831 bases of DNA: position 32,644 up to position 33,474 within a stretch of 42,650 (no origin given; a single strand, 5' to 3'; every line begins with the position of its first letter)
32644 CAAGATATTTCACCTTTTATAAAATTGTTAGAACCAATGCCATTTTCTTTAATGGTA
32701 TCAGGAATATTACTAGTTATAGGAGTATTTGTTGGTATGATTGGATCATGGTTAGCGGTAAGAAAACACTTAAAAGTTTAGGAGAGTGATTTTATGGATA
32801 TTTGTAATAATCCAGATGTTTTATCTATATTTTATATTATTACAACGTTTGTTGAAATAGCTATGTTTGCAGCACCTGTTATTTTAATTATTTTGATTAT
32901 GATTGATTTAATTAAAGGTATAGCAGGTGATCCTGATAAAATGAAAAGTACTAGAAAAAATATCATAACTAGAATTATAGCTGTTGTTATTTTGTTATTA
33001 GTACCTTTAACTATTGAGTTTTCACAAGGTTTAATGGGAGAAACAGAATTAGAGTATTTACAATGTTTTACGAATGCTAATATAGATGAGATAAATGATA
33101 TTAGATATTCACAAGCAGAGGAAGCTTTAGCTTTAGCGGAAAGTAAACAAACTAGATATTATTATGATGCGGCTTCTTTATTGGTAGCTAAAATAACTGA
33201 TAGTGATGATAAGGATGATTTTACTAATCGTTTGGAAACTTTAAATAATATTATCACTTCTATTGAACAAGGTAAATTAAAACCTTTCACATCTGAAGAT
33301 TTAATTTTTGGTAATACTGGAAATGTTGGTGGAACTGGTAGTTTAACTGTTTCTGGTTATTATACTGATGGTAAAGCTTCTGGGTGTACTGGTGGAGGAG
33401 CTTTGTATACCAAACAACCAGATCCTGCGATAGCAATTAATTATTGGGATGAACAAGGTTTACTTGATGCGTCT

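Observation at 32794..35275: Mosaic similarity between cassette copies: N-terminal modules group 1 with 2, catalytic domains and partners group 1 with 3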

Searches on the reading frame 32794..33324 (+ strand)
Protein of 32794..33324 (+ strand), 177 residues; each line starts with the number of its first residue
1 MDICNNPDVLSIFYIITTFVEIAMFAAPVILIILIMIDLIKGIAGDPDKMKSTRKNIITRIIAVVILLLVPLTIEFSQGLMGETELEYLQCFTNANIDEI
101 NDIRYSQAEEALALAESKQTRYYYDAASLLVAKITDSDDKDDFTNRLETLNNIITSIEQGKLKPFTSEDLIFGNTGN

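Call 17: find_homologous_proteins(query=A2)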
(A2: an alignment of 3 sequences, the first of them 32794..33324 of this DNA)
Query A2 (3 sequences): 7031 candidates shared short words with the query, none scored E <= 0.001.

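Call 50: search_protein_representatives(alignment_id=A2)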
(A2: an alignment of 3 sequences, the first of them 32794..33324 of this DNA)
Query: 3 sequences, 177 profile positions. Proteins with E-value up to 0.001 (for the whole library): 1688; up to 1e-10: 273; up to 1e-30: 3. The best 150 are listed.
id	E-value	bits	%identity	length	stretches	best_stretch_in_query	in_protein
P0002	2.6e-105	366.2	-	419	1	1-177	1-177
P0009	2.4e-36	141.5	-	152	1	1-148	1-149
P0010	5.5e-31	124.1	-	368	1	2-170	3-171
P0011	9.1e-24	100.6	-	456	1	2-155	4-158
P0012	2.2e-23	99.3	-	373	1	1-163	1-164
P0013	8.5e-23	97.4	-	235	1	2-158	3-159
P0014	9.7e-22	94.0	-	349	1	2-166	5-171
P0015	1.2e-21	93.6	-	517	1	2-170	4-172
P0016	3.8e-21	92.0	-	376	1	2-163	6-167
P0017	4.2e-21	91.9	-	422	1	2-156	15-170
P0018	3.1e-20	89.1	-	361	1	1-154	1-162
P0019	3.2e-19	85.8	-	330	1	2-154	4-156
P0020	8.7e-19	84.4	-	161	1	2-155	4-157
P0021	1.0e-18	84.1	-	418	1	2-168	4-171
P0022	1.0e-18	84.1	-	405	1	1-158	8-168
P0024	2.6e-18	82.8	-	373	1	2-169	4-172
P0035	4.3e-17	78.8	-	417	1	3-170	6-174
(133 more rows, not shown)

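Call 56: search_protein_families(library=pfam, alignment_id=A6, max_evalue=0.001)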
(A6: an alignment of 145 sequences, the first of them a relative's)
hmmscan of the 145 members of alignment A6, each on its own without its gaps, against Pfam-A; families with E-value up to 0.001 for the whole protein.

A. member 1, P0009 (152 aa): 1 family
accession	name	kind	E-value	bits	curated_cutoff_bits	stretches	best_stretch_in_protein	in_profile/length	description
PF18895.5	T4SS_pilin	-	6.4e-08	33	26.6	1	14-76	7-70/71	Type IV secretion system pilin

B. families by the number of members that match (of 145 scanned): 30 families (the first 25 are shown)
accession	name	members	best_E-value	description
PF18895.5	T4SS_pilin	25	6.9e-10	Type IV secretion system pilin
PF01551.29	Peptidase_M23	24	6.7e-31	Peptidase family M23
PF13529.12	Peptidase_C39_2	14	2.4e-15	Peptidase_C39 like family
PF13472.12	Lipase_GDSL_2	9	3.9e-07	GDSL-like Lipase/Acylhydrolase family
PF13539.11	Peptidase_M15_4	6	2.4e-19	D-alanyl-D-alanine carboxypeptidase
PF00877.26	NLPC_P60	5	1.3e-23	NlpC/P60 family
PF05257.22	CHAP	5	2.1e-08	CHAP domain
PF00657.28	Lipase_GDSL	5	1.5e-07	GDSL-like Lipase/Acylhydrolase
PF00326.27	Peptidase_S9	4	1.4e-07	Prolyl oligopeptidase family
PF09992.14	NAGPA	3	1.6e-13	Phosphodiester glycosidase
PF03412.21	Peptidase_C39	3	5.9e-07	Peptidase C39 family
PF02368.24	Big_2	2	1.8e-15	Bacterial Ig-like domain (group 2)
PF00561.26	Abhydrolase_1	2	6.2e-07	alpha/beta hydrolase fold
PF02230.22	Abhydrolase_2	2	1.9e-06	Phospholipase/Carboxylesterase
PF00756.26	Esterase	2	1.1e-05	Putative esterase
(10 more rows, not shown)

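Call 66: find_encoding_contigs(protein=P0010, flank=6000, max_places=3)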
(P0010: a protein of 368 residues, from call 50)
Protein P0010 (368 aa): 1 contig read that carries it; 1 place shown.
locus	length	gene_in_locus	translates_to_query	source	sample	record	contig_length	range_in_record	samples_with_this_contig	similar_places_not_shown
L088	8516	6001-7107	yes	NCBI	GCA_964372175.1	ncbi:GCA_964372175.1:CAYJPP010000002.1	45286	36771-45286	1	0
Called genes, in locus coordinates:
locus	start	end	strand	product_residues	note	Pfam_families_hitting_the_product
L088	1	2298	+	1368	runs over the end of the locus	PF00668:Condensation, PF00501:AMP-binding, PF00550:PP-binding, PF01370:Epimerase, PF07993:NAD_binding_4, PF16363:GDP_Man_Dehyd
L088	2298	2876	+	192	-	PF01648:ACPS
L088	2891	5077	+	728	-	PF00512:HisKA, PF02518:HATPase_c, PF00072:Response_reg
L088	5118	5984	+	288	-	PF02899:Phage_int_SAM_1, PF13495:Phage_int_SAM_4, PF00589:Phage_integrase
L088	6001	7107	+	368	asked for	PF13529:Peptidase_C39_2, PF03412:Peptidase_C39 (weak)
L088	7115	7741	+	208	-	-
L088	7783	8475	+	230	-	PF02535:Zip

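Call 67: search_protein_families(library=pfam, proteins=[P0011, P0012, P0014, P0015, P0016, P0018, P0019, P0021, P0022, P0024], max_evalue=0.001)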
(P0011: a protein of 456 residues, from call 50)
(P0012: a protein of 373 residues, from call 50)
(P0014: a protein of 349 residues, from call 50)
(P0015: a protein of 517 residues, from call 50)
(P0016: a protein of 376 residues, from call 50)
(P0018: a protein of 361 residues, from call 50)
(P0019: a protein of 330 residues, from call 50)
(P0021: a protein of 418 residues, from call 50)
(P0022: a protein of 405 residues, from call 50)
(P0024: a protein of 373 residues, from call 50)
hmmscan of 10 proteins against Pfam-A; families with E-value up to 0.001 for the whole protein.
P0011 (456 aa): 1 family
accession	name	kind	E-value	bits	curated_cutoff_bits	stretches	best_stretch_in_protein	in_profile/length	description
PF01551.29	Peptidase_M23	-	8.5e-09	35.9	28.7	1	276-307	2-33/96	Peptidase family M23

P0012 (373 aa): 1 family
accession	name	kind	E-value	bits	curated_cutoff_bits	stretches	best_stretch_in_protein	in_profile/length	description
PF01551.29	Peptidase_M23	-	9.5e-19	67.8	28.7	1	233-332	2-91/96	Peptidase family M23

P0014 (349 aa): 1 family
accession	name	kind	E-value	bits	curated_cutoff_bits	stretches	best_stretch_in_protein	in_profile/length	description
PF13472.12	Lipase_GDSL_2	-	1.8e-05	25.8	32.9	1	219-338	57-177/178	GDSL-like Lipase/Acylhydrolase family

P0015 (517 aa): 0 families

P0016 (376 aa): 1 family
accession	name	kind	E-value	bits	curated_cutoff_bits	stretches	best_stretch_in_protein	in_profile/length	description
PF13529.12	Peptidase_C39_2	-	8.3e-07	30.1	24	1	196-322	1-128/143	Peptidase_C39 like family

P0018 (361 aa): 1 family
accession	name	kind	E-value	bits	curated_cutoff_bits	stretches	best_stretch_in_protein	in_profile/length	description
PF13529.12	Peptidase_C39_2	-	1.8e-10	42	24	1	183-307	2-128/143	Peptidase_C39 like family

P0019 (330 aa): 1 family
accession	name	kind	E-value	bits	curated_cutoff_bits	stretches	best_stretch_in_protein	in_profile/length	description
PF00877.26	NLPC_P60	-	2e-14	53.9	23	1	208-280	1-75/105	NlpC/P60 family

P0021 (418 aa): 2 families
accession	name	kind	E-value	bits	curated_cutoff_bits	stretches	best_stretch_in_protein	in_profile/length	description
PF13539.11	Peptidase_M15_4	-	1.6e-12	48.3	25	1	321-412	2-70/70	D-alanyl-D-alanine carboxypeptidase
PF18895.5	T4SS_pilin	-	5.2e-06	26.9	26.6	1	20-80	12-71/71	Type IV secretion system pilin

P0022 (405 aa): 1 family
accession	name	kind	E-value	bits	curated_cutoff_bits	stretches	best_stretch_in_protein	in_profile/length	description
PF03009.23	GDPD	-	0.00048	20.7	23.6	0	297-404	137-243/244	Glycerophosphoryl diester phosphodiesterase family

P0024 (373 aa): 1 family
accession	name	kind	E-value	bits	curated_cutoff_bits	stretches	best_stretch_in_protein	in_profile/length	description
PF13529.12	Peptidase_C39_2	-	1.1e-06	29.7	24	1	208-333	4-142/143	Peptidase_C39 like family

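Call 69: find_encoding_contigs(protein=P0014, flank=5000, max_places=2)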
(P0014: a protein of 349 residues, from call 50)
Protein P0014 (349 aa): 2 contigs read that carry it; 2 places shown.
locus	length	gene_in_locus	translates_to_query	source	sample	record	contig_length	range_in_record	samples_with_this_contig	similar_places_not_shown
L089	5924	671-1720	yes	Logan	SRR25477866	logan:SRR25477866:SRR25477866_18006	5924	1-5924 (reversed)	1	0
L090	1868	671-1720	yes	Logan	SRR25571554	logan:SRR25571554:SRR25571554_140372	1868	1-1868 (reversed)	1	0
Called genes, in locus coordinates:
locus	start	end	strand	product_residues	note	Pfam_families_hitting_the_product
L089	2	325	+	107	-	?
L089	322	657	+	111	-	PF04266:ASCH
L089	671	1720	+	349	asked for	-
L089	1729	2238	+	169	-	PF00588:SpoU_methylase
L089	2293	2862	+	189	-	-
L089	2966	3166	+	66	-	PF01192:RNA_pol_Rpb6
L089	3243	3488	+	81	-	-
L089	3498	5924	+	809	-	?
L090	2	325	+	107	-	?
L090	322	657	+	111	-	PF04266:ASCH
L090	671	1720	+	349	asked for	-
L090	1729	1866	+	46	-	?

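Call 70: find_encoding_contigs(protein=P0019, flank=5000, max_places=2)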
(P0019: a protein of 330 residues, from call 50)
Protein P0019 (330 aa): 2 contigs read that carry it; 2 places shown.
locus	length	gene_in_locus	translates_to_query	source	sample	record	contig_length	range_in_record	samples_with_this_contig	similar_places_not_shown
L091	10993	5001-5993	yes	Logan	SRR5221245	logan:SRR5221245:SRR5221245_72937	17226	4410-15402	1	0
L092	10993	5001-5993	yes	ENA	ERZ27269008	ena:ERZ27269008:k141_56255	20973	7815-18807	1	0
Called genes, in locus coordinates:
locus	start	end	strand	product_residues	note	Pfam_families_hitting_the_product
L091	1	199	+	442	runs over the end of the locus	PF21799:MurD-like_N (weak), PF08245:Mur_ligase_M, PF02875:Mur_ligase_C (weak)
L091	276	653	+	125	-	PF07963:N_methyl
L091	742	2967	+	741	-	PF13491:FtsK_4TM (weak), PF17854:FtsK_alpha, PF01580:FtsK_SpoIIIE, PF09397:FtsK_gamma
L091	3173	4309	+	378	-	PF01551:Peptidase_M23 (weak)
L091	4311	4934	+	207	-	-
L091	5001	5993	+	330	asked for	PF00877:NLPC_P60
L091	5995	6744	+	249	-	-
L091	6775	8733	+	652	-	PF02518:HATPase_c, PF00204:DNA_gyraseB, PF01751:Toprim, PF00986:DNA_gyraseB_C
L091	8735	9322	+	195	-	PF01553:Acyltransferase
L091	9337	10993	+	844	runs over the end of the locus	PF00521:DNA_topoisoIV, PF03989:DNA_gyraseA_C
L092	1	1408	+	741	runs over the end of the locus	PF13491:FtsK_4TM (weak), PF17854:FtsK_alpha, PF01580:FtsK_SpoIIIE, PF09397:FtsK_gamma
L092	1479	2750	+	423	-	PF01551:Peptidase_M23 (weak)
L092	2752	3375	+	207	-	-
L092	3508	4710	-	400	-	PF01548:DEDD_Tnp_IS110, PF02371:Transposase_20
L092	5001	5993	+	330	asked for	PF00877:NLPC_P60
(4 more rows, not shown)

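Call 71: find_encoding_contigs(protein=P0021, flank=5000, max_places=2)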
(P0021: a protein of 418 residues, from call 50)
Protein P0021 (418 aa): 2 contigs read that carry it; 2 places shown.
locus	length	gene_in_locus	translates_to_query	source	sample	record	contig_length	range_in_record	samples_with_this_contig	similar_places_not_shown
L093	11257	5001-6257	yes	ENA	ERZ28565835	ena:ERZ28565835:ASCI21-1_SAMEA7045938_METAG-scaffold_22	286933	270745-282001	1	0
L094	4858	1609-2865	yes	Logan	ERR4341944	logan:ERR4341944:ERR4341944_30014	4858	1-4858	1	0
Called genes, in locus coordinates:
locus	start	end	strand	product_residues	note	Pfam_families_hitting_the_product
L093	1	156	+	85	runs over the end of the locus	PF02576:RimP_N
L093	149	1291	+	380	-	PF08529:NusA_N, PF13184:KH_NusA_1st, PF26594:KH_NusA_2nd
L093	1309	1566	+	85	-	PF04296:YlxR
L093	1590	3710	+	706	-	PF04760:IF2_N, PF00009:GTP_EFTU, PF01926:MMR_HSR1, PF22042:EF-G_D2, PF11987:IF-2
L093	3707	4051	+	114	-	PF02033:RBFA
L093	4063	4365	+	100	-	-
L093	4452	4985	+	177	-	PF12389:Peptidase_M73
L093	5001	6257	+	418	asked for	PF13539:Peptidase_M15_4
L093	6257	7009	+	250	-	-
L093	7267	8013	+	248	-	PF01966:HD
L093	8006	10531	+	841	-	PF00133:tRNA-synt_1, PF01406:tRNA-synt_1e (faint), PF09334:tRNA-synt_1g, PF13603:tRNA-synt_1_2 (faint), PF09334:tRNA-synt_1g, PF00133:tRNA-synt_1, PF08264:Anticodon_1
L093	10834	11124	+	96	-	PF13797:Post_transc_reg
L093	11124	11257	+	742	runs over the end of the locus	PF21760:SecD_1st, PF22599:SecDF_P1_head, PF02355:SecD_SecF_C, PF07549:Sec_GG (weak), PF02355:SecD_SecF_C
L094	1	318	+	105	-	?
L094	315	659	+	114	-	PF02033:RBFA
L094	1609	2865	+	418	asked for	PF13539:Peptidase_M15_4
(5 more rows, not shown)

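Call 74: find_encoding_contigs(protein=P0018, flank=5000, max_places=1)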
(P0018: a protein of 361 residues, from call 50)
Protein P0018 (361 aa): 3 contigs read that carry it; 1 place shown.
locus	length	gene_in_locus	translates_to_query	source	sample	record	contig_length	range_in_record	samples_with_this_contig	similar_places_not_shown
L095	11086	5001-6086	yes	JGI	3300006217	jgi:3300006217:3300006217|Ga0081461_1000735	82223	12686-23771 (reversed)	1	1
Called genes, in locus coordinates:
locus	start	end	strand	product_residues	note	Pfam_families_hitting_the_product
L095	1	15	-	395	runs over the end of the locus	PF01235:Na_Ala_symp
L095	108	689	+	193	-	-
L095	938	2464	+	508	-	PF00133:tRNA-synt_1, PF01406:tRNA-synt_1e, PF09334:tRNA-synt_1g, PF00133:tRNA-synt_1, PF08264:Anticodon_1, PF19303:Anticodon_3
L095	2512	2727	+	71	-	-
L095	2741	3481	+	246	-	PF01026:TatD_DNase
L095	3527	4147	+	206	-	-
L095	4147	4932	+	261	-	PF00398:RrnaAD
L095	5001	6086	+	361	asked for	PF13529:Peptidase_C39_2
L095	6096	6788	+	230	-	-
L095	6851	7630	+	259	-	PF05582:Peptidase_U57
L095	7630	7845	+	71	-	PF06257:VEG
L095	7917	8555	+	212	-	-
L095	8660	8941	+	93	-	PF04026:SpoVG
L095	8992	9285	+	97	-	PF07873:YabP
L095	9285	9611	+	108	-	-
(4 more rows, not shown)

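Call 75: find_encoding_contigs(protein=P0020, flank=5000, max_places=1)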
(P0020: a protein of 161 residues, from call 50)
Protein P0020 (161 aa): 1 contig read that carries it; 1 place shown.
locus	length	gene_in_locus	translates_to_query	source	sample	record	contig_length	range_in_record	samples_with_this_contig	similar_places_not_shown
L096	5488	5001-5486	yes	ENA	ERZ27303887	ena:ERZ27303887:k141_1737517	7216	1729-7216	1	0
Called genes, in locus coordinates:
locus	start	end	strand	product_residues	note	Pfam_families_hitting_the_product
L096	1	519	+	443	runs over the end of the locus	PF21799:MurD-like_N (weak), PF08245:Mur_ligase_M, PF02875:Mur_ligase_C (weak)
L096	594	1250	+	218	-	-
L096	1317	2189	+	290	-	-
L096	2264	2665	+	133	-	PF07963:N_methyl (weak)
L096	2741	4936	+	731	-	PF17854:FtsK_alpha, PF01580:FtsK_SpoIIIE, PF12846:AAA_10 (faint), PF09397:FtsK_gamma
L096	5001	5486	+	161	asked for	?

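Call 76: find_encoding_contigs(protein=P0022, flank=5000, max_places=1)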
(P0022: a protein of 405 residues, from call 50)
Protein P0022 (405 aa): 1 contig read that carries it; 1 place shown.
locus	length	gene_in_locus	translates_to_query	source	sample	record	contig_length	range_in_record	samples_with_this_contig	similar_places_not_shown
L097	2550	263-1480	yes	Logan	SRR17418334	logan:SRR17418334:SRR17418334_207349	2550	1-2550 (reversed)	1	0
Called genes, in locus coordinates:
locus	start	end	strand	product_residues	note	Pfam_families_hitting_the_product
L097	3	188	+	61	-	?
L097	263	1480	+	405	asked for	-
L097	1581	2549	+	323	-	?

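Call 86: list_cluster_members(proteins=[P0009, P0010, P0011, P0017, P0019, P0021, P0035, P0008, P0016, P0014])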
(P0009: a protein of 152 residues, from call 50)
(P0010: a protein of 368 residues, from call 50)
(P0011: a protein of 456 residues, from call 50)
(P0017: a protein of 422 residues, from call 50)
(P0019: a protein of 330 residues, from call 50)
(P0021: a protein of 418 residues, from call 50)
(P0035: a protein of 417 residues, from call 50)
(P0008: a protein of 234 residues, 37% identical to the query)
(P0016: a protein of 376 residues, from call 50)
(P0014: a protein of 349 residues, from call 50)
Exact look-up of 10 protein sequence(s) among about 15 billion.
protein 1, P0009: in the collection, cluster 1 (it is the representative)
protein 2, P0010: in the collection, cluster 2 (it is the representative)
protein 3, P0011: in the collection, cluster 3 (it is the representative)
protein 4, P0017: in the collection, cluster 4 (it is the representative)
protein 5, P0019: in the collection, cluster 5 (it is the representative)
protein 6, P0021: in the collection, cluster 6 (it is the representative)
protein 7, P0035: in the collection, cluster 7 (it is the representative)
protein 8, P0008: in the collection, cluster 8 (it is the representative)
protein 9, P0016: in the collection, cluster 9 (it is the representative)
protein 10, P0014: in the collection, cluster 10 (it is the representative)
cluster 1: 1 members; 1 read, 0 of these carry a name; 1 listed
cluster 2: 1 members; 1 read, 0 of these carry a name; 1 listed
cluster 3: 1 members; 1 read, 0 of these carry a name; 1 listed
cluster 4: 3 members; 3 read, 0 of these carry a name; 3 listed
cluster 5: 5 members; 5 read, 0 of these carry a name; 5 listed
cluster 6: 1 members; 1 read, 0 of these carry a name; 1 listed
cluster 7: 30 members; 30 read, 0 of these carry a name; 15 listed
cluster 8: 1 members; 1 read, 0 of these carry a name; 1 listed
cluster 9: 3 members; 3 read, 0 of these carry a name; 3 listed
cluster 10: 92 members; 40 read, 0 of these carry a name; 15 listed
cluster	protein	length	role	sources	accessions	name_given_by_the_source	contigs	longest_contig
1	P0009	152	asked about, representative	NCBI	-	-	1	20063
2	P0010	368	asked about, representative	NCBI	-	-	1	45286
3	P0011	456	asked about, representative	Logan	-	-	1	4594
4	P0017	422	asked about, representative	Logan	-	-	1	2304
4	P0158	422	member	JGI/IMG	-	-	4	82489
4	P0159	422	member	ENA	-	-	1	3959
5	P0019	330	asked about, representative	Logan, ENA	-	-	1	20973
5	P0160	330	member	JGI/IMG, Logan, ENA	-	-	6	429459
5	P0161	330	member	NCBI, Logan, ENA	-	-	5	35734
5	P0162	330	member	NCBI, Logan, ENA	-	-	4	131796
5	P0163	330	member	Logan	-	-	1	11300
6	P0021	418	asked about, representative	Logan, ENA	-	-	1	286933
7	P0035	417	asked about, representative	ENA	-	-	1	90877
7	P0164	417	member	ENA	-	-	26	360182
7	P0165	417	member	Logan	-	-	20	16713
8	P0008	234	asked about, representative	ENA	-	-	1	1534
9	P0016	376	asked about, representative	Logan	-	-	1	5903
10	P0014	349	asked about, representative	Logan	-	-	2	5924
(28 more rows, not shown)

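Call 90: search_protein_families(library=phrogs, proteins=[L088:7115-7738:+], max_evalue=0.01)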
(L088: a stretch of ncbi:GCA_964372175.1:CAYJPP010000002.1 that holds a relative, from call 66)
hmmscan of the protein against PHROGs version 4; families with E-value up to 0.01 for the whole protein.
L088:7115-7738:+ (208 aa): 0 families

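Call 95: search_solved_structures(query=A8, max_evalue=10)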
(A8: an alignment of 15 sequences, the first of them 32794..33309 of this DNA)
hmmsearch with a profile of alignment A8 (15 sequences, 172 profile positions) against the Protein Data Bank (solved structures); distinct sequences matched with E-value up to 10: 51.
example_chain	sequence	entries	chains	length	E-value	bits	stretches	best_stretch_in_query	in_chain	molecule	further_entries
7xk2_R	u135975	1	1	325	0.14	14.9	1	20-83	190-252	Hydroxycarboxylic acid receptor 2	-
7f2o_R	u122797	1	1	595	0.16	14.7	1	14-86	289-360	B2 bradykinin receptor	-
9jks_A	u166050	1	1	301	0.17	14.6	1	20-83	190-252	Hydroxycarboxylic acid receptor 3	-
8hqe_R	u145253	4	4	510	0.18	14.6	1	26-76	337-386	Soluble cytochrome b562,Probable G-protein coupled receptor 132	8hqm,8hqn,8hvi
9iqt_R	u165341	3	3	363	0.18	14.6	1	20-83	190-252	Hydroxycarboxylic acid receptor 2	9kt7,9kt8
8h2g_A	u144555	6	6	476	0.2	14.5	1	20-83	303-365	Hydroxy-carboxylic acid receptor 2 | Human hydroxycarboxylic acid receptor 2,Hydroxycarboxylic acid receptor 2,Hydroxycarboxyli | Human hydroxycarboxylic acid r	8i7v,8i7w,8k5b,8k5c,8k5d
8jhy_A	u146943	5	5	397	0.21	14.4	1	20-83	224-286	Hydroxycarboxylic acid receptor 2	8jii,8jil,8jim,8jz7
8utd_R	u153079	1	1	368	0.21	14.4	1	20-83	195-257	Hydroxycarboxylic acid receptor 2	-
8iy9_R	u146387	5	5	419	0.24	14.2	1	20-83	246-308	Hydroxycarboxylic acid receptor 2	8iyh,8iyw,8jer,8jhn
8jef_A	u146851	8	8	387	0.28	14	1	20-83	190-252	Hydroxycarboxylic acid receptor 3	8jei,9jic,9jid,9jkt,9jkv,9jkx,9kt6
8ij3_A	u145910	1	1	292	0.29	13.9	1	20-83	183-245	Hydroxycarboxylic acid receptor 2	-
8ija_A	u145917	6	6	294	0.29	13.9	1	20-83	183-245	Hydroxycarboxylic acid receptor 2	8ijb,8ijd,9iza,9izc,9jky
7f6h_A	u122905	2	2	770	0.29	13.9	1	14-86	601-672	Bradykinin receptor BK2R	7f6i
8j6p_R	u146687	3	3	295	0.29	13.9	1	20-83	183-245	Hydroxycarboxylic acid receptor 2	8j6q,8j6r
6wwz_R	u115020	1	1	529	0.31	13.8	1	26-78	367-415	C-C chemokine receptor type 6,C-C chemokine receptor type 6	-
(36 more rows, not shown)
